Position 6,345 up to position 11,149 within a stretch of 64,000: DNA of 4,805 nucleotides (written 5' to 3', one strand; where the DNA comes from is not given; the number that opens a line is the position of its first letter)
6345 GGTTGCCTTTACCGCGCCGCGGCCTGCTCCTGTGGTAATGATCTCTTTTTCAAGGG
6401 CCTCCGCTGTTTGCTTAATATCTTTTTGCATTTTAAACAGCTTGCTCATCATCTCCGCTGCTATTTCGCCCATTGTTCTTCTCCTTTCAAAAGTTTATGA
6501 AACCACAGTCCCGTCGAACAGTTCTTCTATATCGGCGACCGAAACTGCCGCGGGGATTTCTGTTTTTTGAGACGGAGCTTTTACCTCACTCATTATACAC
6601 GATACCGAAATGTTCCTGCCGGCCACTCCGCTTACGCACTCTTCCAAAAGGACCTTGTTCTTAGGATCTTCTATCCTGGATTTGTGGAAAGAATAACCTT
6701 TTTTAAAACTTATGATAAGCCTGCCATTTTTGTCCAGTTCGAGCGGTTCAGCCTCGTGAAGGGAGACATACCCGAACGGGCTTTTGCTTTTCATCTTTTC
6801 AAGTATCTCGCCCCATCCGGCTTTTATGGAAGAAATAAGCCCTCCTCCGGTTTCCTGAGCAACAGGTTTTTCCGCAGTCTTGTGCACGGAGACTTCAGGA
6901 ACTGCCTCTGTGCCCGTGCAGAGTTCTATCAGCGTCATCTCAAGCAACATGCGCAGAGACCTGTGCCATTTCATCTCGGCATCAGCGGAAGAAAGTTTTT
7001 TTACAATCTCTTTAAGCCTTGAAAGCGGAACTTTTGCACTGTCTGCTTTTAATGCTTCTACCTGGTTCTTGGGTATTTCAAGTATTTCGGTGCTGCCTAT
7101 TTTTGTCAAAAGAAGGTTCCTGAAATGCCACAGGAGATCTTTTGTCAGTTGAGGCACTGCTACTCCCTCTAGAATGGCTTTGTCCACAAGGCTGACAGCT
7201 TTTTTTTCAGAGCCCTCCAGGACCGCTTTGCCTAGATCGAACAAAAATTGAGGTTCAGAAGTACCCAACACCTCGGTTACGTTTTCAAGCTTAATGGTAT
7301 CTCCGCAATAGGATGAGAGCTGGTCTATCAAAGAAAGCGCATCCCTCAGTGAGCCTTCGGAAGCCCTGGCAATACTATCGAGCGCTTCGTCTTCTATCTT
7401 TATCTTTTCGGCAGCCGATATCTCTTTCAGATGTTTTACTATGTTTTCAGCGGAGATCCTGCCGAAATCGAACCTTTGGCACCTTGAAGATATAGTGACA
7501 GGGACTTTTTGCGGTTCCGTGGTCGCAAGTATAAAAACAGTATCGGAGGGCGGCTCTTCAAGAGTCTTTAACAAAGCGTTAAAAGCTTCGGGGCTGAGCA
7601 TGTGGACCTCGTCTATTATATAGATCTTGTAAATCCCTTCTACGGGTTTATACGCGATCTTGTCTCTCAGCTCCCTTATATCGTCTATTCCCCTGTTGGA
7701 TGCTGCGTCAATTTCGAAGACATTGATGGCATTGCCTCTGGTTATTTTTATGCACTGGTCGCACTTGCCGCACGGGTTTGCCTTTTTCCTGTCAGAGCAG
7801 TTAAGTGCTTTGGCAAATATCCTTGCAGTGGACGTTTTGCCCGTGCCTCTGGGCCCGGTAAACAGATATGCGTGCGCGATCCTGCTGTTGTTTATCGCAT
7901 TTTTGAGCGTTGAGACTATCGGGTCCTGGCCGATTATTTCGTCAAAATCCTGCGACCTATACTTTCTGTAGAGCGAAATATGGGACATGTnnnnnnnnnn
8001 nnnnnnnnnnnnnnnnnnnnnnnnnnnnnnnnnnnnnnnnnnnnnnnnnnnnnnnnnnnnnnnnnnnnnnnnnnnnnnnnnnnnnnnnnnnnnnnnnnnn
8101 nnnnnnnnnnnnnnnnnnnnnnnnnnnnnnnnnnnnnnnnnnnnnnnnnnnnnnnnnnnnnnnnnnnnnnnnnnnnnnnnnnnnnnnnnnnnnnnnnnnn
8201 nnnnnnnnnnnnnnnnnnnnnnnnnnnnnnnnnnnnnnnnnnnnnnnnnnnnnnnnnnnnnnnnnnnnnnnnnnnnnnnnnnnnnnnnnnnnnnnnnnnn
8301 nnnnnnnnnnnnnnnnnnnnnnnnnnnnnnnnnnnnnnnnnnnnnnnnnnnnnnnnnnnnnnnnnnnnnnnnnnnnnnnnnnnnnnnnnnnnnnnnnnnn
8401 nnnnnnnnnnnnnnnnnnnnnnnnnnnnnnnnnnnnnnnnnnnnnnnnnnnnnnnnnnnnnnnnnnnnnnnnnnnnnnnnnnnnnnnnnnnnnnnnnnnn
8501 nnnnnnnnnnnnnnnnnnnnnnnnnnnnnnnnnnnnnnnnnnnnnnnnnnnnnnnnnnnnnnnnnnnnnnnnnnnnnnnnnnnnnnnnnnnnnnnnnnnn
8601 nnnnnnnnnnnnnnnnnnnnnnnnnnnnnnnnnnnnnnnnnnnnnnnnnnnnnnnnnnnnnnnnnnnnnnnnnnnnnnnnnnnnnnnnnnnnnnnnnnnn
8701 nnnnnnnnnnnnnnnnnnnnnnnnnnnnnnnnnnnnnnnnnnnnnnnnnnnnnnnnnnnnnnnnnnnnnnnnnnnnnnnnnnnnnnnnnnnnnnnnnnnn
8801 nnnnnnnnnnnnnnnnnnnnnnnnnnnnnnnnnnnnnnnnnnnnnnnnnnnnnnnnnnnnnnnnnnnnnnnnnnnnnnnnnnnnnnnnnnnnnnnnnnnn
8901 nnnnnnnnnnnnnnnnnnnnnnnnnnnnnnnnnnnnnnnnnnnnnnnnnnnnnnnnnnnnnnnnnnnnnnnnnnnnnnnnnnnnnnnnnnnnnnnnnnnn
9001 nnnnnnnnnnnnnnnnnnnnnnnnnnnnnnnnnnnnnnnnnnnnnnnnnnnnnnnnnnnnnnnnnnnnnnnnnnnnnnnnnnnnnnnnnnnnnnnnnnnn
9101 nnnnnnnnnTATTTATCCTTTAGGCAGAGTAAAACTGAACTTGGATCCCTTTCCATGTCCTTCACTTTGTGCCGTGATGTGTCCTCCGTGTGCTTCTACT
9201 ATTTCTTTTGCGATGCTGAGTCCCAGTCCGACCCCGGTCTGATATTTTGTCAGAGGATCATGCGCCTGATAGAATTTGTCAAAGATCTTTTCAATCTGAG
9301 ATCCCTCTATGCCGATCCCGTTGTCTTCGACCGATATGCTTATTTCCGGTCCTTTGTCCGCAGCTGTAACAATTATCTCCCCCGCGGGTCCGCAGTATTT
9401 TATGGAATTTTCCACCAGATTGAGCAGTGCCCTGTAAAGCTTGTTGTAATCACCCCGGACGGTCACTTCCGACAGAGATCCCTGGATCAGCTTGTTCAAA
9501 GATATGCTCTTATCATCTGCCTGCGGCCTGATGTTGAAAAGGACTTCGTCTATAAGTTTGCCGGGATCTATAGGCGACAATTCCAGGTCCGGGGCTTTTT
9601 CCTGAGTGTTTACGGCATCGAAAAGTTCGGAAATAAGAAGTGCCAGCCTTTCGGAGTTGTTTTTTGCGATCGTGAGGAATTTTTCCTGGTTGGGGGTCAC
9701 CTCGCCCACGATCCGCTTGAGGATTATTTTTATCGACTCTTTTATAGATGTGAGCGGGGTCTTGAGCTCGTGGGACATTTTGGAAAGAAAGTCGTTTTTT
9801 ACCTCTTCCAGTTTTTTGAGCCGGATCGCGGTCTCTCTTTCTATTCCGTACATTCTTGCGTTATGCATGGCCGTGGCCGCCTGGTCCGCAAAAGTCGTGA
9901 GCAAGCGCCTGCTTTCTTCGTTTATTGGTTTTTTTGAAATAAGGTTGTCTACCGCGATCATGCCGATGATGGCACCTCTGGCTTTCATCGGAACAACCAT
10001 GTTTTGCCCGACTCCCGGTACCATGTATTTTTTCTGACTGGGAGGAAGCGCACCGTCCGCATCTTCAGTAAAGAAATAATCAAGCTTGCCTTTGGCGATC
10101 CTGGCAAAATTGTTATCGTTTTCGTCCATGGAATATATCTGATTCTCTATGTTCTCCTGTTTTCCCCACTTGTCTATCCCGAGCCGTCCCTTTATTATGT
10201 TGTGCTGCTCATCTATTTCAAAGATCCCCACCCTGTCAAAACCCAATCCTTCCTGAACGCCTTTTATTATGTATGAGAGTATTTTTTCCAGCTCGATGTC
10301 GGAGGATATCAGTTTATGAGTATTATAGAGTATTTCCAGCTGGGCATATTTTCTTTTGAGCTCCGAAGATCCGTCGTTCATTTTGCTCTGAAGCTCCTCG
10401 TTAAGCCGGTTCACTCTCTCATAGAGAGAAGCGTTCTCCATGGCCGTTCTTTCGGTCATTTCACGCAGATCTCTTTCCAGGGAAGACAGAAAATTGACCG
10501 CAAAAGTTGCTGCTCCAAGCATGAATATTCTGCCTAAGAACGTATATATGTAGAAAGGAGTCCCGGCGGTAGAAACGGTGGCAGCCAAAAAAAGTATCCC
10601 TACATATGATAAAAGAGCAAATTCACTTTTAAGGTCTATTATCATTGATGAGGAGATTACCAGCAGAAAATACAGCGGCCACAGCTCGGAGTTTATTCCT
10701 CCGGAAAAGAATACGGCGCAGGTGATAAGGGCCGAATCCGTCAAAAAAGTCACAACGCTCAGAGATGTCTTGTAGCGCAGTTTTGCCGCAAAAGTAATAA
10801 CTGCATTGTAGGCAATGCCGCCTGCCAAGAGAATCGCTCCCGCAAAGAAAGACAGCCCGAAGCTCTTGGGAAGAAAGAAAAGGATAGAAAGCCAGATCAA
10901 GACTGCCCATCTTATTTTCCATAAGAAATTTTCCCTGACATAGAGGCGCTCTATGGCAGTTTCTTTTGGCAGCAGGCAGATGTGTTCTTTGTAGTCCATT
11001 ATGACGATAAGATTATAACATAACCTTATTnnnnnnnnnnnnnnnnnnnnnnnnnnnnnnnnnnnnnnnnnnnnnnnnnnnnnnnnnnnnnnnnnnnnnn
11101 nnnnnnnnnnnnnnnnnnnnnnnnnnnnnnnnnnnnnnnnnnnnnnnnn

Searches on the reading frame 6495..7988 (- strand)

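Call 14: search_protein_families(library=pfam, proteins=[window:6495-7988:-], max_evalue=0.001)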
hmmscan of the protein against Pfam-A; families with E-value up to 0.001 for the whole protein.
window:6495-7988:- (497 aa): 15 families
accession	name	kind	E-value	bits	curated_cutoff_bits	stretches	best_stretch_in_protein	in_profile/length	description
PF13177.12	DNA_pol3_delta2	-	4.4e-49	167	27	1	21-177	2-159/161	DNA polymerase III, delta subunit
PF22608.2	DNAX_ATPase_lid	-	1.9e-17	63.2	27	1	183-225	2-44/49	DNA polymerase III clamp loader subunit, ATPase lid domain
PF00004.35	AAA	-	8.9e-13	49.3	21.2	1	42-172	2-125/131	ATPase family associated with various cellular activities (AAA)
PF12169.13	DNA_pol3_gamma3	-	2.4e-12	47.3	24.4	1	233-361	2-132/143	DNA polymerase III subunits gamma and tau domain III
PF20964.2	DnaX_C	-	3.1e-07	30.8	26.2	1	387-481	11-103/113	DNA polymerase III subunit tau, C-terminal domain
PF13401.12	AAA_22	-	1.5e-06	29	27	1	41-157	8-123/130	AAA domain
PF07728.20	AAA_5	-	1.7e-06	28.5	22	1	42-145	3-92/139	AAA domain (dynein-related subfamily)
PF21960.2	RCF1-5-like_lid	-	2.4e-06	27.8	27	1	187-218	3-35/43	RCF1/5-like, AAA+ ATPase lid domain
PF05496.18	RuvB_N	-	1.1e-05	25.7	27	1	11-73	2-68/159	Holliday junction DNA helicase RuvB P-loop domain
PF21694.2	DNA_pol3_delta_C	-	1.9e-05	25.1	27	1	249-355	4-120/121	DNA polymerase III delta subunit, C-terminal domain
PF06068.19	TIP49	-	2.7e-05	24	23.8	0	122-156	277-310/347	TIP49 P-loop domain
PF13191.12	AAA_16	-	3.8e-05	24.7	32.6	1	18-83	2-73/167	AAA ATPase domain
PF16193.11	AAA_assoc_2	-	0.00024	21.7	34.3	1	194-244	3-58/81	AAA C-terminal domain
PF13173.12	AAA_14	-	0.00028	21.3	27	1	40-153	4-95/129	AAA domain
PF12775.13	AAA_7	-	0.00036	20.6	25.8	0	38-63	33-58/181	P-loop containing dynein motor region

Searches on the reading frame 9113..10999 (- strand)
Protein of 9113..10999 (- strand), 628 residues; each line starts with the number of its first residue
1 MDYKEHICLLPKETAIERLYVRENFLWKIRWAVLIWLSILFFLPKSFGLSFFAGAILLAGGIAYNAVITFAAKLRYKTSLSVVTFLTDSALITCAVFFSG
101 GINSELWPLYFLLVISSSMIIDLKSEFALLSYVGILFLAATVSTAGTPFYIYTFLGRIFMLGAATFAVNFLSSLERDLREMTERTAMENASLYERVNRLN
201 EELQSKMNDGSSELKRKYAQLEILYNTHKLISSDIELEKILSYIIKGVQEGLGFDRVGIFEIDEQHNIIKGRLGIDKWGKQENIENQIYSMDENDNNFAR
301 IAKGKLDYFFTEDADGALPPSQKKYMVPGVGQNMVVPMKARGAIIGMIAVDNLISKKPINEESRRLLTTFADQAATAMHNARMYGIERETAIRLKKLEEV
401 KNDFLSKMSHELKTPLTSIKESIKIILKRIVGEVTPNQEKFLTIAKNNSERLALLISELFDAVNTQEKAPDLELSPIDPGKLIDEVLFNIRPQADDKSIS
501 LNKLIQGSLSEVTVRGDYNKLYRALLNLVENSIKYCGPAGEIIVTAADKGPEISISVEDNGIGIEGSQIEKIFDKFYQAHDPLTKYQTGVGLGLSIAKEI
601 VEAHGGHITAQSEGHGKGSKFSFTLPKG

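Call 14: search_protein_families(library=pfam, proteins=[window:9113-10999:-], max_evalue=0.001)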
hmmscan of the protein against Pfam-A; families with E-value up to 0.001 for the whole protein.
window:9113-10999:- (628 aa): 6 families
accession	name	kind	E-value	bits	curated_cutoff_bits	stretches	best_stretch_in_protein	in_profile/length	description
PF02518.31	HATPase_c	-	4.3e-28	98.4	26.4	1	516-627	1-109/111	Histidine kinase-, DNA gyrase B-, and HSP90-like ATPase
PF00512.31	HisKA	-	1.1e-11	45.1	26.9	1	401-461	2-59/66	His Kinase A (phospho-acceptor) domain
PF01590.32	GAF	-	9.8e-09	36.3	22.4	1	236-377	1-132/133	GAF domain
PF13492.12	GAF_3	-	2.3e-08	34.9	27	1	236-380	1-129/129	GAF domain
PF13185.12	GAF_2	-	2.7e-06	28.1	28.6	1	236-379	3-136/136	GAF domain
PF25323.1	6TM_PilS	-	3.2e-05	24.1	27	1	50-173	49-176/189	PilS-like transmembrane domain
